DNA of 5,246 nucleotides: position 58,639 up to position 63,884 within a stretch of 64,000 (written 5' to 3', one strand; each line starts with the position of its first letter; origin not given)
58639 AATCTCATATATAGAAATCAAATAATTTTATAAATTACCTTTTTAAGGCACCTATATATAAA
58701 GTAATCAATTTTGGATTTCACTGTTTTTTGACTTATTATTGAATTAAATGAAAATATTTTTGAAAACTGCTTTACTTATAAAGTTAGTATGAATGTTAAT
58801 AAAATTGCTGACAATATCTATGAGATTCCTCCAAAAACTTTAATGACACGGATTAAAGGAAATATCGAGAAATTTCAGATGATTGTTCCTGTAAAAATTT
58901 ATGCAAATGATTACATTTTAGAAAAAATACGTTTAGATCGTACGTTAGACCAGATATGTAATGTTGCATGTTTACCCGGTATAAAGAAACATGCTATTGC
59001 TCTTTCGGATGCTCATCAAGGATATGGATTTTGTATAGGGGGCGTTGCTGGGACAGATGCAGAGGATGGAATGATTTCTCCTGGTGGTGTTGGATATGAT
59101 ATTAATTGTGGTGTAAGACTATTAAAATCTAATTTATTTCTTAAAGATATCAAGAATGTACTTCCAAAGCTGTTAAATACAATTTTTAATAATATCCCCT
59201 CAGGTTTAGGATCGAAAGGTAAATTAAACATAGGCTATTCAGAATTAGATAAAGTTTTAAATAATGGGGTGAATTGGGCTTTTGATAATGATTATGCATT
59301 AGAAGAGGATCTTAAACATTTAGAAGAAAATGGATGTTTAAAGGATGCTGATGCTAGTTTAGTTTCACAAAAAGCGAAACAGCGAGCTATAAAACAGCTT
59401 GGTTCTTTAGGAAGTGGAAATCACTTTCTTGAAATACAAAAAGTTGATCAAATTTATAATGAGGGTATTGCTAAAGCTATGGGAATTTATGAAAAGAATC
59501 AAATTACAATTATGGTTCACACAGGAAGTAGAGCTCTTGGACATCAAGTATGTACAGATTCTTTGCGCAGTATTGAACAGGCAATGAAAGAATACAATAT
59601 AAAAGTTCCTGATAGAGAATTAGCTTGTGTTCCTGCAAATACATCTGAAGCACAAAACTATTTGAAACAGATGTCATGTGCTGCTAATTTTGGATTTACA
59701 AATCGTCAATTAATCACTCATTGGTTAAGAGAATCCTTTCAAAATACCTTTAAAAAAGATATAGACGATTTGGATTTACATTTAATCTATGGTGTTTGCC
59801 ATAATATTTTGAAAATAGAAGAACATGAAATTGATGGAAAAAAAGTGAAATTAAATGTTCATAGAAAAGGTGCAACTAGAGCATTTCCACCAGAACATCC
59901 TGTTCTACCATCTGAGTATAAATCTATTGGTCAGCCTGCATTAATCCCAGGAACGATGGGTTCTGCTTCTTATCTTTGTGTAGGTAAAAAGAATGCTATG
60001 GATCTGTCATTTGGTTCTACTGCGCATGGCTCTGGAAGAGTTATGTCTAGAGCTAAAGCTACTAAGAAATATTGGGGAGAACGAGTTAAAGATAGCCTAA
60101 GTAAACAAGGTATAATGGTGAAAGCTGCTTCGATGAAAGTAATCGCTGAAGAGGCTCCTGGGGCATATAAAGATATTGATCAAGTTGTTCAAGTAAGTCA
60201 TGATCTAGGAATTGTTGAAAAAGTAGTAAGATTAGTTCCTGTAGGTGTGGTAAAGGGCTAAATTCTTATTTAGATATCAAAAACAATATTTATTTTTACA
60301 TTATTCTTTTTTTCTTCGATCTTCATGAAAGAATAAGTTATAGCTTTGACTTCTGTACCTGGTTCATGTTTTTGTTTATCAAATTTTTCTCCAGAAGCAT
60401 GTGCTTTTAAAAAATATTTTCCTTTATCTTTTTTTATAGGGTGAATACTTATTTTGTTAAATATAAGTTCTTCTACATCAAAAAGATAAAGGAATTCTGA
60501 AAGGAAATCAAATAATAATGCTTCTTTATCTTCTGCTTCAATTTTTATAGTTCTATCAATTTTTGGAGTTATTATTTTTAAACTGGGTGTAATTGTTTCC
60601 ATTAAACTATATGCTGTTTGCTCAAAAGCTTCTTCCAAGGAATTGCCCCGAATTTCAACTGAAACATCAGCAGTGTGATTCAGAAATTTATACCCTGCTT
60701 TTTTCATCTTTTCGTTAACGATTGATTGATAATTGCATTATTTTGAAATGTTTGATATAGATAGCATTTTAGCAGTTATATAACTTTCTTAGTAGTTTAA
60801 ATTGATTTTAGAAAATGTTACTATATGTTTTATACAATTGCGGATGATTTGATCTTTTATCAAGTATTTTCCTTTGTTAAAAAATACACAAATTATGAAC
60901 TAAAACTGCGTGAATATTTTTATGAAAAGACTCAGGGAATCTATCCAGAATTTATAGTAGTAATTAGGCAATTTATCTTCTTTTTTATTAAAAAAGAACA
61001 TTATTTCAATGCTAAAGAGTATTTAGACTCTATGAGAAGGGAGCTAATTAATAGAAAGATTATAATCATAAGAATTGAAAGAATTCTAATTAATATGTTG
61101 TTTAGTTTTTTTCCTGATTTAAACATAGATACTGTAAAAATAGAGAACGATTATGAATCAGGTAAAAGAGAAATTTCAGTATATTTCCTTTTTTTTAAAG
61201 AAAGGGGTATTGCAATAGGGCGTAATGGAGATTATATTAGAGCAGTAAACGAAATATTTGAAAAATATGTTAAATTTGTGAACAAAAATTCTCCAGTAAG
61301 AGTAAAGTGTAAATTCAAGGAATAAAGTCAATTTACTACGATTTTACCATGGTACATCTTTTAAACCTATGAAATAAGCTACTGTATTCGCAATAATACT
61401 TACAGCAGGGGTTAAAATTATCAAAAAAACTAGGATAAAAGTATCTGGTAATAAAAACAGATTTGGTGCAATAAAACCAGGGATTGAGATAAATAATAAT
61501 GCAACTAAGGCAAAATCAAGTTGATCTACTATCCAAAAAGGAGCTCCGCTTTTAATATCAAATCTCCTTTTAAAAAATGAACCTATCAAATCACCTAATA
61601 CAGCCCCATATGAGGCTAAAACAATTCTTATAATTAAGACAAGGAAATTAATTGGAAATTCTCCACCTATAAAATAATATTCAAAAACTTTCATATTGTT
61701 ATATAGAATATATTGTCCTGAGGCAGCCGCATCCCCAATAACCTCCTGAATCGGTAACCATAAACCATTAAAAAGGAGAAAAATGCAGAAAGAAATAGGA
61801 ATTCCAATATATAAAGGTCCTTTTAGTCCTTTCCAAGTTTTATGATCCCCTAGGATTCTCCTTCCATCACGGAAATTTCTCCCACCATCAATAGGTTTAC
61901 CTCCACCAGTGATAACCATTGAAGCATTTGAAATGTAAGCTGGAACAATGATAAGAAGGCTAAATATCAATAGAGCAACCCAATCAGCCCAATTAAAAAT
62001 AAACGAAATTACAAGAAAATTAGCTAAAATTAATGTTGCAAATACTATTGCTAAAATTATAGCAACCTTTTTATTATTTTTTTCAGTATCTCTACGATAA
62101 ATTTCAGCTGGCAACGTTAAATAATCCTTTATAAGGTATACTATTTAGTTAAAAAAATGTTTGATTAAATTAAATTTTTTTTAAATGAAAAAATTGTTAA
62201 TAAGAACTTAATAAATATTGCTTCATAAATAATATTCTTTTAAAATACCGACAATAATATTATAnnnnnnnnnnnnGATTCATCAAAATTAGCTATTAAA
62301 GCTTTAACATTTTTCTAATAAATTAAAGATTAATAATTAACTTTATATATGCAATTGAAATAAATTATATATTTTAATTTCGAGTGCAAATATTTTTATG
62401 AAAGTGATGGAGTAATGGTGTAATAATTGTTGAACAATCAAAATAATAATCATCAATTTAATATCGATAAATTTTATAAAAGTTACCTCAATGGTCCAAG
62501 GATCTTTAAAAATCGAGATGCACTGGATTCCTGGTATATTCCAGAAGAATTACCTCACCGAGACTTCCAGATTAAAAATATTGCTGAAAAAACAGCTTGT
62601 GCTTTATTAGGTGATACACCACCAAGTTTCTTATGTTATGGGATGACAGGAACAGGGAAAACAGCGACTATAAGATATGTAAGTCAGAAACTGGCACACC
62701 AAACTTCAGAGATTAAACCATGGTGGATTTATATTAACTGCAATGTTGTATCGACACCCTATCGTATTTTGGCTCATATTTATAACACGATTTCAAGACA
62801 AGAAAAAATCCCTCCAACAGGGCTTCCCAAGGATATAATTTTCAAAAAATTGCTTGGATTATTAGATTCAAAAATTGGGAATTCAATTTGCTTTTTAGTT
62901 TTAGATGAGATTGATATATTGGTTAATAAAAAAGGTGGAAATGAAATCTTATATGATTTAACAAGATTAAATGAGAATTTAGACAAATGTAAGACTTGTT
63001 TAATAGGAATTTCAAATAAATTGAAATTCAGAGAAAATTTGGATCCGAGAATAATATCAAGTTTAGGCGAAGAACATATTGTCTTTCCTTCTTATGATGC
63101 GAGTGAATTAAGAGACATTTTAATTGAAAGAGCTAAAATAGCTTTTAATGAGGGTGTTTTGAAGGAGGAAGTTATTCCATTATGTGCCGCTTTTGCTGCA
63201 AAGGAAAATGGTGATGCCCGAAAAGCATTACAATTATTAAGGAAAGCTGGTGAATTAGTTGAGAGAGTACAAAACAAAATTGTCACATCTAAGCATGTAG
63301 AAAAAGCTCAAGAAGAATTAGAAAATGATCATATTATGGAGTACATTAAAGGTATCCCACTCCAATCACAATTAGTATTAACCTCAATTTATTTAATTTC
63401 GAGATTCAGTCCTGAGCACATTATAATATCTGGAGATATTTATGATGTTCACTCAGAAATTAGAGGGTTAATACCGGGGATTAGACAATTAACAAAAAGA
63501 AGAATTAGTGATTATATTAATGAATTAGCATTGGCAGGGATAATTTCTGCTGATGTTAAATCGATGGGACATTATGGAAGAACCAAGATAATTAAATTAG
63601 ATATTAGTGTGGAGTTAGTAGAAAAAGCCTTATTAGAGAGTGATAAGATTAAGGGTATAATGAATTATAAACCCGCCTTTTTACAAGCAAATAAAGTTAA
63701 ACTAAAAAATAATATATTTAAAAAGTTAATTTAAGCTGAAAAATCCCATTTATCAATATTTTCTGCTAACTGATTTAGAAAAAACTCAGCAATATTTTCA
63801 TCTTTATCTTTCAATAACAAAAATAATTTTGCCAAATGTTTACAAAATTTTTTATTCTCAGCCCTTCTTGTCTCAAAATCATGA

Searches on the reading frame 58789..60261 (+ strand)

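Call 56: search_protein_families(library=pfam, max_evalue=0.01, proteins=[window:58789-60261:+])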
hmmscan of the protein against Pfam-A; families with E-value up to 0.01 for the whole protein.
window:58789-60261:+ (490 aa): 1 family
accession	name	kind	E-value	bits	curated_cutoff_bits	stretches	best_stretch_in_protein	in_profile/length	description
PF01139.22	RtcB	-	1.4e-169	565.2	27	1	55-490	1-426/426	tRNA-splicing ligase RtcB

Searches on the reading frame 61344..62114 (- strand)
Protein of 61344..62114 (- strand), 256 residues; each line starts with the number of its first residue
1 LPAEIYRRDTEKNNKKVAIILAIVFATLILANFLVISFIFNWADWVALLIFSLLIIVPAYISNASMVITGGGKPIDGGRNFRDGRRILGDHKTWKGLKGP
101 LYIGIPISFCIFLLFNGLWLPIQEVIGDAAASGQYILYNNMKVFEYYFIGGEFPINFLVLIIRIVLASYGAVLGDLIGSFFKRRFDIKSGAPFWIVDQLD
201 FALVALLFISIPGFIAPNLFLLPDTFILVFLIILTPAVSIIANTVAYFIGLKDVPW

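Call 56: search_protein_families(library=pfam, max_evalue=0.01, proteins=[window:61344-62114:-])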
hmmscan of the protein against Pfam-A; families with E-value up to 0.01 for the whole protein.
window:61344-62114:- (256 aa): 2 families
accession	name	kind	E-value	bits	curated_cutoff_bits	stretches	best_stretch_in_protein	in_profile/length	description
PF01864.22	CarS-like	-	3.8e-36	125.2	22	2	155-256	82-175/175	CDP-archaeol synthase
PF01148.25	CTP_transf_1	-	5.4e-06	26.9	24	1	92-188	170-231/264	Cytidylyltransferase family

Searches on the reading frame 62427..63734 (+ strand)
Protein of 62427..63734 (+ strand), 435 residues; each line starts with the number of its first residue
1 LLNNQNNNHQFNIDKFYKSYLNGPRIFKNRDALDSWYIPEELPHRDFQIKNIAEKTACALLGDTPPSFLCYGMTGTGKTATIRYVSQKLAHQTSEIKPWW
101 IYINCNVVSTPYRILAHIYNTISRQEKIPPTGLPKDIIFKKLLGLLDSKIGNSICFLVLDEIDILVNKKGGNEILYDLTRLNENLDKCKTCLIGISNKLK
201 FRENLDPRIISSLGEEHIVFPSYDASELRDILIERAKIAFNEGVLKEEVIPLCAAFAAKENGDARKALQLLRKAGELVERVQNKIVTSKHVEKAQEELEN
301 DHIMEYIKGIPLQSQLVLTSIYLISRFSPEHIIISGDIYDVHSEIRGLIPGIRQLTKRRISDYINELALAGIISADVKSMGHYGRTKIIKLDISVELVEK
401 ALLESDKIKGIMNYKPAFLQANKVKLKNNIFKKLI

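Call 56: search_protein_families(library=pfam, max_evalue=0.01, proteins=[window:62427-63734:+])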
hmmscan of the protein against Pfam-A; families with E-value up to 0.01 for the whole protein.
window:62427-63734:+ (435 aa): 8 families
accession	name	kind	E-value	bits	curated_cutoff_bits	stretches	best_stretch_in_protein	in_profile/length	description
PF22703.2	Cdc6_lid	-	2.1e-26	92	27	1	229-296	1-68/68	Cdc6 AAA+ ATPase-type lid domain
PF09079.17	Cdc6_C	-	1.7e-18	66.8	25.1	1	306-401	2-96/96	CDC6, C terminal winged helix domain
PF13401.12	AAA_22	-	2.3e-09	38.1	27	1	66-195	6-123/130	AAA domain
PF13191.12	AAA_16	-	1.3e-07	32.7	32.6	1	42-122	2-78/167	AAA ATPase domain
PF22606.2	Cdc6-ORC-like_ATPase_lid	-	3.1e-07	30.6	27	1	223-279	1-57/60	Cdc6/ORC-like, ATPase lid domain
PF00004.35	AAA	-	2.4e-05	25.2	21.2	1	69-217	2-126/131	ATPase family associated with various cellular activities (AAA)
PF25201.1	nSTAND6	-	0.0015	19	27.7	1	56-96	10-49/148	Novel STAND NTPase 6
PF12775.13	AAA_7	-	0.0041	17.1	25.8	1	66-126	34-90/181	P-loop containing dynein motor region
